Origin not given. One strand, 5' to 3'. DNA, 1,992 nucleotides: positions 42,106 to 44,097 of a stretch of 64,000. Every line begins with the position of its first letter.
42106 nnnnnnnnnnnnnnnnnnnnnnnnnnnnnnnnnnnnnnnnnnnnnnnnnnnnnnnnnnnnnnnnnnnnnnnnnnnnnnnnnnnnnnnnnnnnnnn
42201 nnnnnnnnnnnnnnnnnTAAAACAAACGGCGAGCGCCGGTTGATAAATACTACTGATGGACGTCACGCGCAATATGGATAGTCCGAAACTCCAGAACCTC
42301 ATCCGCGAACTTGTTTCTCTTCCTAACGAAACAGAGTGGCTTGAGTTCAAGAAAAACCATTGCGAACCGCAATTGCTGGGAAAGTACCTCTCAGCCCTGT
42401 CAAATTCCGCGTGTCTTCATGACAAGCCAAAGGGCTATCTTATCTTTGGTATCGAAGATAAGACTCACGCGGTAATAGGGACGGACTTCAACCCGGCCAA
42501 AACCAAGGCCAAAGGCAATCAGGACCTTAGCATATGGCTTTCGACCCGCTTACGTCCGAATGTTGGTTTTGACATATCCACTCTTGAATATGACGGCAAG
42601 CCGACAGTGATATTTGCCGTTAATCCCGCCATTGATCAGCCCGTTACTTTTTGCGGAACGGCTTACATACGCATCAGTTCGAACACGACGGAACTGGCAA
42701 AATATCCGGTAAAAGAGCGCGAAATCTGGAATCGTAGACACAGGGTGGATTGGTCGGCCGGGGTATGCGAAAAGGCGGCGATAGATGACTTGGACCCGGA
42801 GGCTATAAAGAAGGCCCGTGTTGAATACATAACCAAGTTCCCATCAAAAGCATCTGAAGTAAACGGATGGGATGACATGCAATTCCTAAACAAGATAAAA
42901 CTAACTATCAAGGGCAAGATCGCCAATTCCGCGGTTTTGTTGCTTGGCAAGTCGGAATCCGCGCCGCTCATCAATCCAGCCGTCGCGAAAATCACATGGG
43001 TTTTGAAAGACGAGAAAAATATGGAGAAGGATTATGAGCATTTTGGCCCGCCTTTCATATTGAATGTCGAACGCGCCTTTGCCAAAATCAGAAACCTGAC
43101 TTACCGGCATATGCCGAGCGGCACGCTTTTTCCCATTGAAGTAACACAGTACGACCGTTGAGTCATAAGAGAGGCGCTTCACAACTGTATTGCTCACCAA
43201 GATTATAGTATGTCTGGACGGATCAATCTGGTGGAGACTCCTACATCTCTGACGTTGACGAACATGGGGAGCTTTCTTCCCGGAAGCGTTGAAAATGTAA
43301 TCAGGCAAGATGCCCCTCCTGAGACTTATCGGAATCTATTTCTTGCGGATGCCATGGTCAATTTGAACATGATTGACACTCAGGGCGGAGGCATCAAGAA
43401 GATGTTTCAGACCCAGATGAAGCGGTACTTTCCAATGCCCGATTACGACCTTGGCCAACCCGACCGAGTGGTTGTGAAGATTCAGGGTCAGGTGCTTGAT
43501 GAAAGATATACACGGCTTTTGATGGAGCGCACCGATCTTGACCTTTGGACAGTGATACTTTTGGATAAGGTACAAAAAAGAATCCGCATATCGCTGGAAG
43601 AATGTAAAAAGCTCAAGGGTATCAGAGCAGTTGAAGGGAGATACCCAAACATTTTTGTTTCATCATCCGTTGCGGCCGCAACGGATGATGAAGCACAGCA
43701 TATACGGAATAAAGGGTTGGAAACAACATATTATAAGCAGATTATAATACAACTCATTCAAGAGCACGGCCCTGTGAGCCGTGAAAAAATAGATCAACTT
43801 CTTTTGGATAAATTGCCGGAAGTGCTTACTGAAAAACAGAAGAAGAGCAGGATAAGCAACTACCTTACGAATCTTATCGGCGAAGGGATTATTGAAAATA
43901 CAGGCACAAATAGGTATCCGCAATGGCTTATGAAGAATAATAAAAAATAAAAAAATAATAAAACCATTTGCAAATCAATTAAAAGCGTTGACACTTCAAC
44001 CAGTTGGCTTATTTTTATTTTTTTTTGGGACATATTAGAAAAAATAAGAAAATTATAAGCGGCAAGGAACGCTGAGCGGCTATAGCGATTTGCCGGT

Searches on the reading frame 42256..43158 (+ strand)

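Call 72: search_protein_families(library=pfam, proteins=[window:42256-43158:+], max_evalue=0.001)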
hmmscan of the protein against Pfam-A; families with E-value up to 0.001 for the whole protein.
window:42256-43158:+ (301 aa): 1 family
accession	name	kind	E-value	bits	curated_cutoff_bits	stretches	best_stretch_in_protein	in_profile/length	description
PF04326.19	SLFN_AlbA_2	-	3.1e-17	63.6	25.3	1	25-146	1-116/118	Schlafen, AlbA_2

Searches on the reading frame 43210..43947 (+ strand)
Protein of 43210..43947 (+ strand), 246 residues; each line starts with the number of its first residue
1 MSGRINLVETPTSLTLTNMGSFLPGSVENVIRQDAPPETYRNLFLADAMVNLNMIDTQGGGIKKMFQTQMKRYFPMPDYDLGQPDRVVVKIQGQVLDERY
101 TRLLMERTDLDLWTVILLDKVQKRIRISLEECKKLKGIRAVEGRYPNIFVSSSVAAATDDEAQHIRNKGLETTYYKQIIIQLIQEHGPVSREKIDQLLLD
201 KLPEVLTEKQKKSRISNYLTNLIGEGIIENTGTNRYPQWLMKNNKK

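Call 72: search_protein_families(library=pfam, proteins=[window:43210-43947:+], max_evalue=0.001)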
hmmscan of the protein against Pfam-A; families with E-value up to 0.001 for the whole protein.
window:43210-43947:+ (246 aa): 1 family
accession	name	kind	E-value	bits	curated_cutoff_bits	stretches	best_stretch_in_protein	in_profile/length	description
PF13749.12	HATPase_c_4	-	3.1e-09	37.2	26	1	14-82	13-81/89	Putative ATP-dependent DNA helicase recG C-terminal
